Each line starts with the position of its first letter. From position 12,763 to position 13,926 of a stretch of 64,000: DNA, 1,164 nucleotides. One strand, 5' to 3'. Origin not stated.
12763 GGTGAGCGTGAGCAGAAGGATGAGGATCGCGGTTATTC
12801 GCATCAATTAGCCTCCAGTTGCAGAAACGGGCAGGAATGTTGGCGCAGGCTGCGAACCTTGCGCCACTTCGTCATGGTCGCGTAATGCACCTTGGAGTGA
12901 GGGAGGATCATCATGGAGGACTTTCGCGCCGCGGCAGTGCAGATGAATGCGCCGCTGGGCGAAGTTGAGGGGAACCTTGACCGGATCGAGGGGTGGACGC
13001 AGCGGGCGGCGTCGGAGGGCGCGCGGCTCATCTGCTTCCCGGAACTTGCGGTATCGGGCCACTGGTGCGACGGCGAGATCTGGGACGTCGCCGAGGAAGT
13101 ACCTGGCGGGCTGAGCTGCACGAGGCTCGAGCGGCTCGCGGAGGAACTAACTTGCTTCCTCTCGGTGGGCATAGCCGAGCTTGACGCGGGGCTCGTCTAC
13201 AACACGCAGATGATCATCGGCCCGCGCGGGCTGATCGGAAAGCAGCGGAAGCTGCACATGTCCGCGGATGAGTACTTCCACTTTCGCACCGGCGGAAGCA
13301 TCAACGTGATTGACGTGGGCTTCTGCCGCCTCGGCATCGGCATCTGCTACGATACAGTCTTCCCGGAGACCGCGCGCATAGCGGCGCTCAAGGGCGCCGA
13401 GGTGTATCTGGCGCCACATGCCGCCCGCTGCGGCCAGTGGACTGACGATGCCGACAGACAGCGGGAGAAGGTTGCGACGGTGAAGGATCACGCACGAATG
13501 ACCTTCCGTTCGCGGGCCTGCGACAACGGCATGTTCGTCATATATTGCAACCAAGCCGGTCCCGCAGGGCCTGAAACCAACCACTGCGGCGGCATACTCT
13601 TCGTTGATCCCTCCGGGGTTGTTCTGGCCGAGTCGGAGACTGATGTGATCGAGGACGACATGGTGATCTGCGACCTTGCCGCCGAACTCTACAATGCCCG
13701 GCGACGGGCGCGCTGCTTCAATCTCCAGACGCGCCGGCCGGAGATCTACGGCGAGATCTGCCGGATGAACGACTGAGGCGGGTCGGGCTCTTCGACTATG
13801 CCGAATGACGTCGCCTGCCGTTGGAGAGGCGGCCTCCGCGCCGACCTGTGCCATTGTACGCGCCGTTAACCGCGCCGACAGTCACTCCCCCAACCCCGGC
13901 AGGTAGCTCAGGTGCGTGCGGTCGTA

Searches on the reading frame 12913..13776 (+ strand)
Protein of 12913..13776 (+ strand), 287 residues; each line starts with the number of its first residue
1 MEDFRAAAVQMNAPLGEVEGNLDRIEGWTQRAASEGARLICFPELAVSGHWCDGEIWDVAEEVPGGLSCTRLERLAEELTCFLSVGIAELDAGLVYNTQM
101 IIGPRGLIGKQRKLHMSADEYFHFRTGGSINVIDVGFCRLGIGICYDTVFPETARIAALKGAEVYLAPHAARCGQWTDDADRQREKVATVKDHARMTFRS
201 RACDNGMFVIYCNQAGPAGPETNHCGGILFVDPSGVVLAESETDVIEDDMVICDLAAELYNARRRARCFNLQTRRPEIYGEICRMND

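Call 36: find_encoding_contigs(protein=window:12913-13776:+, flank=10000, max_places=1)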
Protein window:12913-13776:+ (287 aa): 10 contigs read that carry it; 1 place shown.
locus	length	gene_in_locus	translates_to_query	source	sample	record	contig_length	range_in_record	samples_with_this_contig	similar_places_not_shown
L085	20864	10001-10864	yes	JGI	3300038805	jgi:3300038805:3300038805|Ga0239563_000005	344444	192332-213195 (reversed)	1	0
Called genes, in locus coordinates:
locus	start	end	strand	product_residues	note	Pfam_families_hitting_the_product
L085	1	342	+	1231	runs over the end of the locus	PF02811:PHP, PF08269:dCache_2, PF17200:sCache_2, PF17201:Cache_3-Cache_2, PF00571:CBS (weak), PF03445:DUF294, PF10335:DUF294_C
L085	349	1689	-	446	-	PF00884:Sulfatase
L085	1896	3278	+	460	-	PF04734:Ceramidase_alk (faint)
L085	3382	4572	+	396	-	PF01408:GFO_IDH_MocA, PF21252:Glyco_hydro_109_C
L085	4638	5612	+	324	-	PF04041:Glyco_hydro_130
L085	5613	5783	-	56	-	PF04964:Flp_Fap (weak)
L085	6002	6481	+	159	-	PF17892:Cadherin_5 (faint), PF17963:Big_9, PF18911:PKD_4, PF00801:PKD (weak), PF22352:K319L-like_PKD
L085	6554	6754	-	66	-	PF12669:FeoB_associated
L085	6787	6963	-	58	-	PF01679:Pmp3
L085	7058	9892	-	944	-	PF02838:Glyco_hydro_20b, PF00728:Glyco_hydro_20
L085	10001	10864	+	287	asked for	PF00795:CN_hydrolase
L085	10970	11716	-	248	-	PF02585:PIG-L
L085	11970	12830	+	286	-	PF01522:Polysacc_deac_1, PF11959:DUF3473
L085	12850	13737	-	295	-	PF03734:YkuD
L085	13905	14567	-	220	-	PF01081:Aldolase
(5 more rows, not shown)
